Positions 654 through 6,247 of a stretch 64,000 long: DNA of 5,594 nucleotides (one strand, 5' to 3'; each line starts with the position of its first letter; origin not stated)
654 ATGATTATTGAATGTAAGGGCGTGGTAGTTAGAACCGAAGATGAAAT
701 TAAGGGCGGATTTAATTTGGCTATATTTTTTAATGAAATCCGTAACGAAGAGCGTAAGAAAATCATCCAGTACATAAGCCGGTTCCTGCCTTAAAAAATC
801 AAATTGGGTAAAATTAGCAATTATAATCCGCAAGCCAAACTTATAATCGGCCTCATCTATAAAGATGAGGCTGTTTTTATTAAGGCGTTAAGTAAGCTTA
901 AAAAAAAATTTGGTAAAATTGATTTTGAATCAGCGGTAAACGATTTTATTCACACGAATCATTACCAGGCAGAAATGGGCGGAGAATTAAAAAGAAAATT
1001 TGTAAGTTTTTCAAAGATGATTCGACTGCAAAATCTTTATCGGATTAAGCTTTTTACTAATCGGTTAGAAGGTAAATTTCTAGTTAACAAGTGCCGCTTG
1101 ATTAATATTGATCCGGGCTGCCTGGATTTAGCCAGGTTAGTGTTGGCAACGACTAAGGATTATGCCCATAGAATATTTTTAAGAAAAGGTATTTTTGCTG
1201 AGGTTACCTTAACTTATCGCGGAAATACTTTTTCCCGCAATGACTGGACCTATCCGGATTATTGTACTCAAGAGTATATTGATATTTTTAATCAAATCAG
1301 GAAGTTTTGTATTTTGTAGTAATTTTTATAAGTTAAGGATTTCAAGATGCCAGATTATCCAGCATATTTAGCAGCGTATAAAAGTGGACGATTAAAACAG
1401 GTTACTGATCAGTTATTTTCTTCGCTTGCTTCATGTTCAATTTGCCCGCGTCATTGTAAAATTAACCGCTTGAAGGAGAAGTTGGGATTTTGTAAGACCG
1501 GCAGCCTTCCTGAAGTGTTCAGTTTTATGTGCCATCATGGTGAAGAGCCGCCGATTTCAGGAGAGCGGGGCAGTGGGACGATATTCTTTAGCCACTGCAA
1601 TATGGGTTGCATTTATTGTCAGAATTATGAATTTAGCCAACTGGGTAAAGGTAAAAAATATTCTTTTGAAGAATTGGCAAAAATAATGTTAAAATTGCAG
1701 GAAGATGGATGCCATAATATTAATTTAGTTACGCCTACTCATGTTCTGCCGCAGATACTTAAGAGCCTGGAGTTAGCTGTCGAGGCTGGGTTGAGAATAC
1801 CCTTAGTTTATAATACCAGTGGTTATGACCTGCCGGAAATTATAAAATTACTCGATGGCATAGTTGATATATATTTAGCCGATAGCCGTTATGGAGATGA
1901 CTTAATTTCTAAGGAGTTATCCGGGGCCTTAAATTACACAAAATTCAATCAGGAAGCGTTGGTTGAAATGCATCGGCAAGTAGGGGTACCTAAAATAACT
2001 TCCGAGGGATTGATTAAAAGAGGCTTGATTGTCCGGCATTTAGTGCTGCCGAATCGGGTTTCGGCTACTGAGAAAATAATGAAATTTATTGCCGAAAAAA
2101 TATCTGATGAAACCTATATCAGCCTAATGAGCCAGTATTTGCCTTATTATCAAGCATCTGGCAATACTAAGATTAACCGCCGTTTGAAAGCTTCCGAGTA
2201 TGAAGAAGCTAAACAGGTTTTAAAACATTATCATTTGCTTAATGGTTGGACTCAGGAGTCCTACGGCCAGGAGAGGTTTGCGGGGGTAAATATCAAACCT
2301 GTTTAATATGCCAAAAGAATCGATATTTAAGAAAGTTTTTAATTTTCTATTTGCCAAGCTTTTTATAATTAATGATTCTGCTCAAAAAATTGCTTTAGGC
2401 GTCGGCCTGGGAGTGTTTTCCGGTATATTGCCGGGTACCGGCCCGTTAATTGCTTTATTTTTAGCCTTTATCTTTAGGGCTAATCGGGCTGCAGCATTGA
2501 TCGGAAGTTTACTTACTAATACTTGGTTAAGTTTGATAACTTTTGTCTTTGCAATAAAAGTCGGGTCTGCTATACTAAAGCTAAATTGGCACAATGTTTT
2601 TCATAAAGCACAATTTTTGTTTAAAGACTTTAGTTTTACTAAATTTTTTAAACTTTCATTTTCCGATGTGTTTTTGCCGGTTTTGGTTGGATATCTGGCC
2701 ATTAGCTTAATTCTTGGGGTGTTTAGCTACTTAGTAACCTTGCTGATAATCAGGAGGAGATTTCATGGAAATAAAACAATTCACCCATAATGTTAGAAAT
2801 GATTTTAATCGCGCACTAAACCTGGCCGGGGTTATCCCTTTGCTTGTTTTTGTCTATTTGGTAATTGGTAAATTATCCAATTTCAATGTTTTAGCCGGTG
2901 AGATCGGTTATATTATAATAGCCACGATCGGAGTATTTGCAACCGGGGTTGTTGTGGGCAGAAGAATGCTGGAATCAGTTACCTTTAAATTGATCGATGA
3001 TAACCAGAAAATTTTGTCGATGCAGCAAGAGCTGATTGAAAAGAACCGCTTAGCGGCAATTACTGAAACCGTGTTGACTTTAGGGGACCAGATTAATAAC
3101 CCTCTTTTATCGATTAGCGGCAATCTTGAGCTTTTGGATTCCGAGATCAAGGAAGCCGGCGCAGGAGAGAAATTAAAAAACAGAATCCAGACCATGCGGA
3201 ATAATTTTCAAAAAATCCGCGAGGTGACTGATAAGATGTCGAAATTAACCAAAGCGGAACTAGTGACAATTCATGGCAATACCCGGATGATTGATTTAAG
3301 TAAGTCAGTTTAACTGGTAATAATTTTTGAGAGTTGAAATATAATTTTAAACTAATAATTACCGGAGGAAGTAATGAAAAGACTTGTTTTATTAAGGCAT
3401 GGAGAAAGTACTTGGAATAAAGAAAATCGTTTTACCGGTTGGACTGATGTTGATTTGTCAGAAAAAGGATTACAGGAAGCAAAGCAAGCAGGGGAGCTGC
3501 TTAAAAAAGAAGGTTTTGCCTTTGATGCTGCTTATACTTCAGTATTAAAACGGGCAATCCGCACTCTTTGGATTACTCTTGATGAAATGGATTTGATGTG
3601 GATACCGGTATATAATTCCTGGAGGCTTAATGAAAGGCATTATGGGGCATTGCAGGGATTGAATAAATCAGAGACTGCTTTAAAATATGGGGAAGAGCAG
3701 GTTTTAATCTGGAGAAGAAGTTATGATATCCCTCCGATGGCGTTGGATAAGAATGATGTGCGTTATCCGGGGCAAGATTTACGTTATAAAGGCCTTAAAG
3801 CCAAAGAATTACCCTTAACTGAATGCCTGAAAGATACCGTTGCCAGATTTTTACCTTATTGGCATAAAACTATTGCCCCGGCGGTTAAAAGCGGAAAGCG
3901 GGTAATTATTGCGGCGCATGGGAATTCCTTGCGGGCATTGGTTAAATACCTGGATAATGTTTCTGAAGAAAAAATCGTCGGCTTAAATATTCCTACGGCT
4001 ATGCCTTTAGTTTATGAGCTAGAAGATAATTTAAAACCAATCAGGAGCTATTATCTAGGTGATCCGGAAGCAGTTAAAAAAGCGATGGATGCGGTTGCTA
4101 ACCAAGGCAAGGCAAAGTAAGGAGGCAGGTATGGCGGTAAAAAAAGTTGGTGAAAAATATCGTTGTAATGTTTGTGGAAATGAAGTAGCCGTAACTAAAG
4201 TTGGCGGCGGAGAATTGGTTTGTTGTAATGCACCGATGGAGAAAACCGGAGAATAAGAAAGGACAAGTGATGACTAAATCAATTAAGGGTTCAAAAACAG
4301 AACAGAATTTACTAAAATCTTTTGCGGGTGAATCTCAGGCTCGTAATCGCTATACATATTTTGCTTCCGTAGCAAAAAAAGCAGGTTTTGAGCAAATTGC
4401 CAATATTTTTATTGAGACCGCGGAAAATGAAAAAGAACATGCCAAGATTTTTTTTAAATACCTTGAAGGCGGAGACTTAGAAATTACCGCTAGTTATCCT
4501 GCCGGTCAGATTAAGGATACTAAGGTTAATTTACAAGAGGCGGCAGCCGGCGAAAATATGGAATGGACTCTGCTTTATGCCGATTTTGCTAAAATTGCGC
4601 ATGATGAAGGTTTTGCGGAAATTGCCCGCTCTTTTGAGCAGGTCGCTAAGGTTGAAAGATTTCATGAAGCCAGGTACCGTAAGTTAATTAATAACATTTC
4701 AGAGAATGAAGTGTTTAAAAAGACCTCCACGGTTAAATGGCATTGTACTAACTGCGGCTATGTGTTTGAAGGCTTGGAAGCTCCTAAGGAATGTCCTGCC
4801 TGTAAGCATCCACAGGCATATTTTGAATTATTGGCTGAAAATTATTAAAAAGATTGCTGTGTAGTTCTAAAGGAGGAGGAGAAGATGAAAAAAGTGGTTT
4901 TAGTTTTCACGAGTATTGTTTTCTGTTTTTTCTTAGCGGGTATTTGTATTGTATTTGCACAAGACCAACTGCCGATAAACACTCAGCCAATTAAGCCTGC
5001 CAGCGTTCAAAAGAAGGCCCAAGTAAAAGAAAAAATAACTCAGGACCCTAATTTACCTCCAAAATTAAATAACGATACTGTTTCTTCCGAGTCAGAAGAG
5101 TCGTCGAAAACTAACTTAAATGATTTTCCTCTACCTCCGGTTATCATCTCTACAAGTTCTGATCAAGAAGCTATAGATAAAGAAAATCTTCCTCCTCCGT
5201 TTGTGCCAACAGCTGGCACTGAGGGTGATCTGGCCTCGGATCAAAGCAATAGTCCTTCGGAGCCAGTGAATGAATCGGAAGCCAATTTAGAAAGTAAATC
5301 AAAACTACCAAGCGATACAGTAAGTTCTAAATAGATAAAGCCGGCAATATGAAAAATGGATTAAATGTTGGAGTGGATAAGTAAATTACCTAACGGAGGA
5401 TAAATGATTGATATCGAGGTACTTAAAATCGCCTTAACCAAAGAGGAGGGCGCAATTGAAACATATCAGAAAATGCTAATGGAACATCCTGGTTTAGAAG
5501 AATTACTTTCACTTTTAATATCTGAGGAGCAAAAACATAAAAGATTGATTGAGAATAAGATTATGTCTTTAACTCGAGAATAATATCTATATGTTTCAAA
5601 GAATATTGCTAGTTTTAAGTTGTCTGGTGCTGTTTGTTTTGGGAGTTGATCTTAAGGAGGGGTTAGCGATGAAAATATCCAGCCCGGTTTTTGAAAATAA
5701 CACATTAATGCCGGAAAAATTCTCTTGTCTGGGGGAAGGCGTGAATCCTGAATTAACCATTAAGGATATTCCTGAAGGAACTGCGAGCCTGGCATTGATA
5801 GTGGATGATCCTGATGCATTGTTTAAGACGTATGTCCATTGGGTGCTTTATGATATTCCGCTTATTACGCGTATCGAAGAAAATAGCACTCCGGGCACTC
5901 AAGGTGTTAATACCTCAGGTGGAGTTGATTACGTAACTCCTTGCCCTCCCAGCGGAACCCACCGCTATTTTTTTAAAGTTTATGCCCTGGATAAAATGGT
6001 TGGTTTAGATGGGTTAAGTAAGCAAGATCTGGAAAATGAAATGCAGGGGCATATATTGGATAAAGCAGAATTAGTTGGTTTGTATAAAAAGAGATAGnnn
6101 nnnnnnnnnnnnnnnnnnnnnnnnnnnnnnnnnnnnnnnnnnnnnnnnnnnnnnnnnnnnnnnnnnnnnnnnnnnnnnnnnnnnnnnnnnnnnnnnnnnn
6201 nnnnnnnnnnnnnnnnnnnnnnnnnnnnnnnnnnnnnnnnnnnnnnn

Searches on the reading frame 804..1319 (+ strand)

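Call 18: search_protein_families(library=pfam, proteins=[window:804-1319:+])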
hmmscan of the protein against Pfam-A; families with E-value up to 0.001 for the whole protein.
window:804-1319:+ (171 aa): 1 family
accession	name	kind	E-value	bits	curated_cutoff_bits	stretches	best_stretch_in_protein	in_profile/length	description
PF14385.11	DUF4416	-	2.7e-54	183.9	27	1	10-167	2-160/162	Domain of unknown function (DUF4416)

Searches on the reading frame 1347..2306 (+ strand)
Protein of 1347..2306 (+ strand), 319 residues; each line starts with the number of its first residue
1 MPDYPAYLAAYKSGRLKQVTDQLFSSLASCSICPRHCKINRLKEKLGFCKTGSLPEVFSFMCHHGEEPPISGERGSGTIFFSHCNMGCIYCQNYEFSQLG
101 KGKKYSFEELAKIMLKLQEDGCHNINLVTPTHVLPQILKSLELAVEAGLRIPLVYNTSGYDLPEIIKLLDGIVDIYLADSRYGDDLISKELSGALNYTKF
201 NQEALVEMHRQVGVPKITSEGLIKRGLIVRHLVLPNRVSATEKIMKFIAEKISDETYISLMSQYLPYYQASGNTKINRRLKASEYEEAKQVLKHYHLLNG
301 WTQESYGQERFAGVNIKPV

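Call 17: find_encoding_contigs(protein=window:1347-2306:+, flank=10000, max_places=6)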
Protein window:1347-2306:+ (319 aa): 2 contigs read that carry it; 1 place shown.
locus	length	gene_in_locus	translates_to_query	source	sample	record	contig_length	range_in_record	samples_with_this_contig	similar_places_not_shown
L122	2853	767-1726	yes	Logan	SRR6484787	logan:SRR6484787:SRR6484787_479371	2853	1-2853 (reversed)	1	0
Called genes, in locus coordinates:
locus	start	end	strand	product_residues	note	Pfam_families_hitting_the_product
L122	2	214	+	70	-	?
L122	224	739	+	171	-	PF14385:DUF4416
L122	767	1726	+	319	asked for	PF13353:Fer4_12 (faint), PF04055:Radical_SAM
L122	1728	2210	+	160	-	PF09835:DUF2062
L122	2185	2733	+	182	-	PF00512:HisKA (weak)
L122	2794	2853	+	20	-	?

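Call 18: search_protein_families(library=pfam, proteins=[window:1347-2306:+])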
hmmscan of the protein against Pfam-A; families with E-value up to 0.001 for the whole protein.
window:1347-2306:+ (319 aa): 2 families
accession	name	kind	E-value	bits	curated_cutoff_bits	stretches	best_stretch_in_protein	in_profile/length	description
PF04055.27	Radical_SAM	-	1.1e-11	45.7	29.5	1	79-171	2-99/166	Radical SAM superfamily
PF13353.11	Fer4_12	-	1.9e-05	25.4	22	1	77-167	8-99/137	4Fe-4S single cluster domain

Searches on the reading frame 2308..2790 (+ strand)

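Call 18: search_protein_families(library=pfam, proteins=[window:2308-2790:+])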
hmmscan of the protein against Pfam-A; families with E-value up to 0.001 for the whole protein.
window:2308-2790:+ (160 aa): 1 family
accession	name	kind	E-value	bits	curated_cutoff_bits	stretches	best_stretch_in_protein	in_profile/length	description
PF09835.14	DUF2062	-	1e-23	84.4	27.4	1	9-151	2-141/147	Uncharacterized protein conserved in bacteria (DUF2062)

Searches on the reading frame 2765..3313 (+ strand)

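Call 18: search_protein_families(library=pfam, proteins=[window:2765-3313:+])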
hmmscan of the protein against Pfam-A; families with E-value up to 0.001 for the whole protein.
window:2765-3313:+ (182 aa): 1 family
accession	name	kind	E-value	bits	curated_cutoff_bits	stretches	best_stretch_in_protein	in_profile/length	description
PF00512.31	HisKA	-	6.3e-06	26.6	26.9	1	105-165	8-64/66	His Kinase A (phospho-acceptor) domain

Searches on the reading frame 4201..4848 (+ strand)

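Call 18: search_protein_families(library=pfam, proteins=[window:4201-4848:+])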
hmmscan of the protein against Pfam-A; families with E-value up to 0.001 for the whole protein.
window:4201-4848:+ (215 aa): 4 families
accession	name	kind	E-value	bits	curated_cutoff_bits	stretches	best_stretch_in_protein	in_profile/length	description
PF02915.23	Rubrerythrin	-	4.4e-29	102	22.8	1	36-162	2-136/137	Rubrerythrin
PF21349.2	RUBY_RBDX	-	7.9e-14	51.2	26.5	1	180-209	1-30/30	Rubrerythrin, rubredoxin-like domain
PF00210.30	Ferritin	-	3.2e-07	30.8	24.5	1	36-167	3-140/142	Ferritin-like domain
PF23458.2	DUF7130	-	9.2e-05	22.7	35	1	174-210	48-85/89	Domain of unknown function (DUF7130)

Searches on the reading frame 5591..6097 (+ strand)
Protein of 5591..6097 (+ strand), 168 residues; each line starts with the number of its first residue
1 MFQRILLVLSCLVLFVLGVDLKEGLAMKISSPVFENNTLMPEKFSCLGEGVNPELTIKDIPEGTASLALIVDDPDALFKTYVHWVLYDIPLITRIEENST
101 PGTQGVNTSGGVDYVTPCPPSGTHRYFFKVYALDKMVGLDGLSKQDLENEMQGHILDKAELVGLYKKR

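Call 18: search_protein_families(library=pfam, proteins=[window:5591-6097:+])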
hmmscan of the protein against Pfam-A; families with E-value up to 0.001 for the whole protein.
window:5591-6097:+ (168 aa): 1 family
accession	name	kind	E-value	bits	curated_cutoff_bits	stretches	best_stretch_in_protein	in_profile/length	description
PF01161.25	PBP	-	5.2e-35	121.2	24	1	40-165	2-135/135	Phosphatidylethanolamine-binding protein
